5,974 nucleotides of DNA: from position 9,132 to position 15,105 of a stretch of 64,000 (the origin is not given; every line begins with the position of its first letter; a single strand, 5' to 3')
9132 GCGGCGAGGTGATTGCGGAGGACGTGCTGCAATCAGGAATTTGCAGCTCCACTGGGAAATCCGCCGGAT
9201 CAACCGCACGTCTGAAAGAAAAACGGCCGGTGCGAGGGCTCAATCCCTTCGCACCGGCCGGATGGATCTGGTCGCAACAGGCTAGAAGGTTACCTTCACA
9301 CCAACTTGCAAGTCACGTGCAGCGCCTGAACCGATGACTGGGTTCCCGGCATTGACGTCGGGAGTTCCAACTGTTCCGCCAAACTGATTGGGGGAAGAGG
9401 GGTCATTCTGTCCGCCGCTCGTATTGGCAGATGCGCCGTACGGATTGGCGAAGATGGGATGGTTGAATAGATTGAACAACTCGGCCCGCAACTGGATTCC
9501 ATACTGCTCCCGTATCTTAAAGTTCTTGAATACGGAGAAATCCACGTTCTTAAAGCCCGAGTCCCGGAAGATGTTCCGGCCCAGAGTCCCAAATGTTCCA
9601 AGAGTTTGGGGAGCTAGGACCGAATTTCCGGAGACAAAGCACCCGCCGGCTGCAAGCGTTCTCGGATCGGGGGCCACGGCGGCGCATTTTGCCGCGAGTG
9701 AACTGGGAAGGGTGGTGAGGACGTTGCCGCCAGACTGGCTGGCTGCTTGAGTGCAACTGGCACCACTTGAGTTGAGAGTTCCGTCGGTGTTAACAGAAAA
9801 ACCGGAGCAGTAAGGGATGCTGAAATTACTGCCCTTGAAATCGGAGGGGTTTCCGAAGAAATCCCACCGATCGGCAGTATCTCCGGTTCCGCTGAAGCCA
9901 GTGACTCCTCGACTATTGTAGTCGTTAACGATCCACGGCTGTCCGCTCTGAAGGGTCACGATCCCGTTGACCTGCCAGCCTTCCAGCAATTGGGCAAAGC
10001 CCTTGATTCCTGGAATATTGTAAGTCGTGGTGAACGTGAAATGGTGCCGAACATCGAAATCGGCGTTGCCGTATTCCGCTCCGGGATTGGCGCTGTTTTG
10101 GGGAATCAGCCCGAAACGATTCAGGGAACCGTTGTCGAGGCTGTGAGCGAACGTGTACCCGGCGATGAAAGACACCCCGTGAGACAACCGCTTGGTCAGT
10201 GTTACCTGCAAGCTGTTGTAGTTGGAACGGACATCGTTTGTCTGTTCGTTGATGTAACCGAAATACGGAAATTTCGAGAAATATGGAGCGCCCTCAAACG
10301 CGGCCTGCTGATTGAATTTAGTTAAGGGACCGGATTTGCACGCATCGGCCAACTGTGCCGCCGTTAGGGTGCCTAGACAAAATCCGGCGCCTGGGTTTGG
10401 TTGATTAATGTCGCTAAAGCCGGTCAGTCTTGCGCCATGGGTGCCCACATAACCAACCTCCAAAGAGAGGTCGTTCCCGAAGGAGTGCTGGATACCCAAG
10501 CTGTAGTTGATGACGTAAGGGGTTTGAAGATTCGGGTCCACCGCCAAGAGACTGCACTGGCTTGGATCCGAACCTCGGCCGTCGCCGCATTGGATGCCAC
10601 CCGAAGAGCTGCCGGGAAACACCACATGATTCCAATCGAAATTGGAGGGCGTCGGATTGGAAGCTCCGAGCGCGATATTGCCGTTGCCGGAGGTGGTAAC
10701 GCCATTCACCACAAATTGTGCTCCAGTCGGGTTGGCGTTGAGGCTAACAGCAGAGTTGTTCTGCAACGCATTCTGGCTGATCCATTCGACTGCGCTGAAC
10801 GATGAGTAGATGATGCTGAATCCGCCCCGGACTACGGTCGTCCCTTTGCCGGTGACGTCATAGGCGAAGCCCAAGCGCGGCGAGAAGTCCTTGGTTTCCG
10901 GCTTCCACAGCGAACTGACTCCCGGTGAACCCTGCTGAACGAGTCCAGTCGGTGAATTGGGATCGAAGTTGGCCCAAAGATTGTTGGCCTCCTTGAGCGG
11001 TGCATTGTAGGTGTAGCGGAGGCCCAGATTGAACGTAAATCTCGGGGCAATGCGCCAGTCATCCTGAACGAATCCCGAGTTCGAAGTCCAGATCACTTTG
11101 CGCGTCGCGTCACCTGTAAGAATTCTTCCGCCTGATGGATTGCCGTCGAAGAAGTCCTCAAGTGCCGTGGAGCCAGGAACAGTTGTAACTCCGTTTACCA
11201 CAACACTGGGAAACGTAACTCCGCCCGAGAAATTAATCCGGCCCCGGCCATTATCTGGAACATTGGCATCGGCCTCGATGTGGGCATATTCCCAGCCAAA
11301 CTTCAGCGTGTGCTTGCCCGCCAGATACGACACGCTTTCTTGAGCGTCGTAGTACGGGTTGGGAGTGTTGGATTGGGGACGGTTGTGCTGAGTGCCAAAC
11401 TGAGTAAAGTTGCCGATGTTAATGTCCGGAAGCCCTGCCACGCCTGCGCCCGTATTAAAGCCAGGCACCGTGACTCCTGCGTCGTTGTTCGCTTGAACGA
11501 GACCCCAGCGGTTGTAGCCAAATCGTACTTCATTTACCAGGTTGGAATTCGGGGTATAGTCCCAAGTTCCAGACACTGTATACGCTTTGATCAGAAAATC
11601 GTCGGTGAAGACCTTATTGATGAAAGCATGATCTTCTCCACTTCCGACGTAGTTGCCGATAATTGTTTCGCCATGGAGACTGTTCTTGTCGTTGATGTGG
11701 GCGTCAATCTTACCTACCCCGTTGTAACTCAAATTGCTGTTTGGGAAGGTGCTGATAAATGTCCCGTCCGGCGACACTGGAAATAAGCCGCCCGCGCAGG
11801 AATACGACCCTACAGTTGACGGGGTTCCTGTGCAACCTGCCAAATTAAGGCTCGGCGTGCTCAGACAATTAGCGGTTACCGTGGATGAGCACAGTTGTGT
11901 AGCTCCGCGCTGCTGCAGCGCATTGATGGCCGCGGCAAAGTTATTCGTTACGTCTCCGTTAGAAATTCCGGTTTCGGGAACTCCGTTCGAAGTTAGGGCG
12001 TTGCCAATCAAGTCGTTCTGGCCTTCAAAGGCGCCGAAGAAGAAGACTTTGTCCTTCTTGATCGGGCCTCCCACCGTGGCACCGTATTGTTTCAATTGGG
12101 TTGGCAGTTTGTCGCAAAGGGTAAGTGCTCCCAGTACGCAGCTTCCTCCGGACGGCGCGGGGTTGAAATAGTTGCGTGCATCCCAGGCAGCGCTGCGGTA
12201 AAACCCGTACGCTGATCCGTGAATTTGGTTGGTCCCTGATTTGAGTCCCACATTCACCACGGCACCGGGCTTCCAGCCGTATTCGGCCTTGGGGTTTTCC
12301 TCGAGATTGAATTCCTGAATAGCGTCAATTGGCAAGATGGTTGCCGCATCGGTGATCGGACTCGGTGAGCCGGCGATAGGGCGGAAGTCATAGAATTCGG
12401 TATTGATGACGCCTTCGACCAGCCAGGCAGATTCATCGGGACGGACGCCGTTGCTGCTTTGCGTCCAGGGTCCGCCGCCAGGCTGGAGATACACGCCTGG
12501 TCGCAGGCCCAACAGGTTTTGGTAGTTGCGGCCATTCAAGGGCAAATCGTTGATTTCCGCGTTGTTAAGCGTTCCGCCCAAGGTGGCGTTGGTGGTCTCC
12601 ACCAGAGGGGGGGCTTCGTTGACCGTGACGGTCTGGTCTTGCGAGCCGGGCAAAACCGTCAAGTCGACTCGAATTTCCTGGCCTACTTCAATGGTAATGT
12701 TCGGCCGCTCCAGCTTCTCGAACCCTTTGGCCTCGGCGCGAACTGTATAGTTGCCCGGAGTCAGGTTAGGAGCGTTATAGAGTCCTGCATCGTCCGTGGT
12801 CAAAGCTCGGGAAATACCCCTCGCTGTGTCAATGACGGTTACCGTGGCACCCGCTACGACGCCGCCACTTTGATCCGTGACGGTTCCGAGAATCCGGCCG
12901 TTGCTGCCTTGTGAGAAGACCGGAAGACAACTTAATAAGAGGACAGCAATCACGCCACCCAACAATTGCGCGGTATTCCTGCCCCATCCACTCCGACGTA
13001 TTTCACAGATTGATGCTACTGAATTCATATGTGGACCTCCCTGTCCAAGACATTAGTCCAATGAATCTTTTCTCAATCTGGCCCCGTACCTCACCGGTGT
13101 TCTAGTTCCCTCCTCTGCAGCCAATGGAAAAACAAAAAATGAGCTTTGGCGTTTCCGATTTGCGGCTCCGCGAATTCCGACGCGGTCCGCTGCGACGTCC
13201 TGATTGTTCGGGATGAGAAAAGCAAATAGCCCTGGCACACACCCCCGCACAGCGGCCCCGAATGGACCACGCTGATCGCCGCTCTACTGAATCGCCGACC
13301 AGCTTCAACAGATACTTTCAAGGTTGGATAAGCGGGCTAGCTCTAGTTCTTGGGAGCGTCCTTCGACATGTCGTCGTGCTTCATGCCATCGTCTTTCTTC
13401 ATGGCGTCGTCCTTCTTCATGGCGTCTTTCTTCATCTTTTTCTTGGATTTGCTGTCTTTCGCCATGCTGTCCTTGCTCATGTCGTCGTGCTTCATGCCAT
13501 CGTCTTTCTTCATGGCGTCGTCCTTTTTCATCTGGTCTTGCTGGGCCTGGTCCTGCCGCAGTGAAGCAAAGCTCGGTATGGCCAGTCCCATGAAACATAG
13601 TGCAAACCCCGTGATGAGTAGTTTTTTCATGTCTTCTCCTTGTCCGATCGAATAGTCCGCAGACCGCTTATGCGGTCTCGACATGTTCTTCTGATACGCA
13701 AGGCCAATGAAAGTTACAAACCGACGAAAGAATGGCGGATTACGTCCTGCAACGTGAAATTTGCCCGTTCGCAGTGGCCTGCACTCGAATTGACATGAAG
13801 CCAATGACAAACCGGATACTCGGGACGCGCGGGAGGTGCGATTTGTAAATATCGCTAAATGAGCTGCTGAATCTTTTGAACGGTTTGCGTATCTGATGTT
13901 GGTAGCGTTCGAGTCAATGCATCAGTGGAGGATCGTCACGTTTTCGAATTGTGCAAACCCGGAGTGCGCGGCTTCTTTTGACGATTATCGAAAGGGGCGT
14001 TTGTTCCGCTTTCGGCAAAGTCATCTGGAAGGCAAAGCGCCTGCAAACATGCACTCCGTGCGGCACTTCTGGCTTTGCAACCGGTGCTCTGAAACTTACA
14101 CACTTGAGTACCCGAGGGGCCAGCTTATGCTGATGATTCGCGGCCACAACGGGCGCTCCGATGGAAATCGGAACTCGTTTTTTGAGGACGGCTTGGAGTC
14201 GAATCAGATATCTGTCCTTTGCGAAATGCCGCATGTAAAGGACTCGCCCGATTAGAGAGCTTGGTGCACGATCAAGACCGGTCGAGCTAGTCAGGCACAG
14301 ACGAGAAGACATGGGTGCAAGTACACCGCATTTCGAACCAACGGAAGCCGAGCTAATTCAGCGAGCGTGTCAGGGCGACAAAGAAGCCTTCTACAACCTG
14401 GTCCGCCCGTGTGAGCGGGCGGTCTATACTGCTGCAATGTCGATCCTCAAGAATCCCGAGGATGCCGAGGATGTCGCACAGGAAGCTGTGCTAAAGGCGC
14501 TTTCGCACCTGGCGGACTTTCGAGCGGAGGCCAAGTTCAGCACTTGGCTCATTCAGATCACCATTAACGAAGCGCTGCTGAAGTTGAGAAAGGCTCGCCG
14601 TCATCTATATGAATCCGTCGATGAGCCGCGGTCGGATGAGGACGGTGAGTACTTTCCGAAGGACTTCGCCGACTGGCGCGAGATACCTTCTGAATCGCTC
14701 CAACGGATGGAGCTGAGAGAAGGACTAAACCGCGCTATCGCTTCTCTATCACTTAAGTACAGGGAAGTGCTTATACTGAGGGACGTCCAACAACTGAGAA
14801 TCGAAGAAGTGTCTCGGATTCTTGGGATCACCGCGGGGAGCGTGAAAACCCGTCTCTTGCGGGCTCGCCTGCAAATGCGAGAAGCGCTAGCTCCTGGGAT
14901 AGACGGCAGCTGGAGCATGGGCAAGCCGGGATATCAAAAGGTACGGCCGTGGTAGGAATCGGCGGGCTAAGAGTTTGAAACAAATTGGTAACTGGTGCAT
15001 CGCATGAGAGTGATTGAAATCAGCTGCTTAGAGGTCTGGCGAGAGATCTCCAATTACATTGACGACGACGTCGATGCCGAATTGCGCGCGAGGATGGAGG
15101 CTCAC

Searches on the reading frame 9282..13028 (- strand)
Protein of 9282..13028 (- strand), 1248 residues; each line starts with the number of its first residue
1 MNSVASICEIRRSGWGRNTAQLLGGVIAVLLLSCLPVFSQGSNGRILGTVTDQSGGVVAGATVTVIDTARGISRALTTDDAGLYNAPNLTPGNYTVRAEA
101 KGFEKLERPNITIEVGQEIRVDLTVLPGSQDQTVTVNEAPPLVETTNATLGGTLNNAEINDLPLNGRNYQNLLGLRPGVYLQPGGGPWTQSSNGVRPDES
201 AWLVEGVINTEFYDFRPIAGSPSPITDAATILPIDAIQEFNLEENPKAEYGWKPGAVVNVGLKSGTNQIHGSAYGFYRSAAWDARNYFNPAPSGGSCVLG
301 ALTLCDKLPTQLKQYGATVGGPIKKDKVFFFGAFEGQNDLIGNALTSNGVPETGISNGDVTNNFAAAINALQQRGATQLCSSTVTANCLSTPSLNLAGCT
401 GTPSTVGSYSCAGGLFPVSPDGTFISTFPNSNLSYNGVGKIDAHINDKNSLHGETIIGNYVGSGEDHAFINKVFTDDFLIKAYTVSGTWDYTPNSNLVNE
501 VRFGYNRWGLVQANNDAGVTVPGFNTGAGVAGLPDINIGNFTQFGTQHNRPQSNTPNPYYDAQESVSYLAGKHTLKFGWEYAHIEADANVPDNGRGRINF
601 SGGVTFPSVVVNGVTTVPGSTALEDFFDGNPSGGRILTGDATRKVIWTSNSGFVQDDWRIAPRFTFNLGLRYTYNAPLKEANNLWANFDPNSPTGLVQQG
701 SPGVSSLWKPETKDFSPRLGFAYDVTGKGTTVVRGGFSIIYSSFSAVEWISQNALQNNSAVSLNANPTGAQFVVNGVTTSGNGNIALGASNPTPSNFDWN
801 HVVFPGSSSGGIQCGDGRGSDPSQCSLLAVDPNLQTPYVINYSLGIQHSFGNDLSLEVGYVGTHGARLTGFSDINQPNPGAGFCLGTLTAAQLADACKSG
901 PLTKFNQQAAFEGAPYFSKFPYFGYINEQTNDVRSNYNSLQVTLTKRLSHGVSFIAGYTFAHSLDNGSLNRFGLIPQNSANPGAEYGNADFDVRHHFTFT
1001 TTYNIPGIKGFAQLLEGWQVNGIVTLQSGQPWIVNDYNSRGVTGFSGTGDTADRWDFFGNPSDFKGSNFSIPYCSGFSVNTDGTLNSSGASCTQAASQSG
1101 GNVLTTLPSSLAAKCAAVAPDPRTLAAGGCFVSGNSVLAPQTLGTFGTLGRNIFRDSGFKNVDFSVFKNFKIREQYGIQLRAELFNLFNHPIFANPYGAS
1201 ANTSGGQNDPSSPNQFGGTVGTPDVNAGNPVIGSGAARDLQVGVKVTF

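Call 11: search_protein_families(library=pfam, proteins=[window:9282-13028:-], max_evalue=0.001)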
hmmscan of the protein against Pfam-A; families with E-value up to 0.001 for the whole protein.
window:9282-13028:- (1248 aa): 5 families
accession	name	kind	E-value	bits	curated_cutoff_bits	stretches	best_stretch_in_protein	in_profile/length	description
PF25183.1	OMP_b-brl_4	-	9.2e-171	570.6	30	1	262-1208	2-827/838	Outer membrane beta barrel domain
PF13620.12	CarboxypepD_reg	-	2.1e-20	73.3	32.3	1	46-125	2-81/82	Carboxypeptidase regulatory-like domain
PF13715.12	CarbopepD_reg_2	-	4.1e-06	27.2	32.2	1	47-124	2-75/88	CarboxypepD_reg-like domain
PF17802.7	SpaA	-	8.8e-05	23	23.1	1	50-118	7-82/91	Prealbumin-like fold domain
PF17210.9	SdrD_B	-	0.00034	21.2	29.7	1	52-100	18-66/112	SdrD B-like domain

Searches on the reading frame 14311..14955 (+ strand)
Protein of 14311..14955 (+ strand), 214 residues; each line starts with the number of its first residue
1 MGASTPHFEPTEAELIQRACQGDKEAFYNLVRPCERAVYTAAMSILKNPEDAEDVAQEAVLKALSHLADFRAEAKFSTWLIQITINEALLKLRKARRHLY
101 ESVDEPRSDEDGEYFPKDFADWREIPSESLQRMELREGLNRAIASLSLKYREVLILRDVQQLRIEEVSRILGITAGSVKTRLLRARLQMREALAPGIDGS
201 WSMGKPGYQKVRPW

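Call 11: search_protein_families(library=pfam, proteins=[window:14311-14955:+], max_evalue=0.001)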
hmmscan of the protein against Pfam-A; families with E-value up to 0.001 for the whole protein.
window:14311-14955:+ (214 aa): 3 families
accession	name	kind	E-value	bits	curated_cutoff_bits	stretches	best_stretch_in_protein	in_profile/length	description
PF04542.20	Sigma70_r2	-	2.8e-16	59.5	24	1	30-97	1-70/71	Sigma-70 region 2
PF08281.18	Sigma70_r4_2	-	9.6e-14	51.2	25.7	1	139-189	4-54/54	Sigma-70, region 4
PF04545.22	Sigma70_r4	-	3.9e-06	26.7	24.1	1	142-191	1-50/50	Sigma-70, region 4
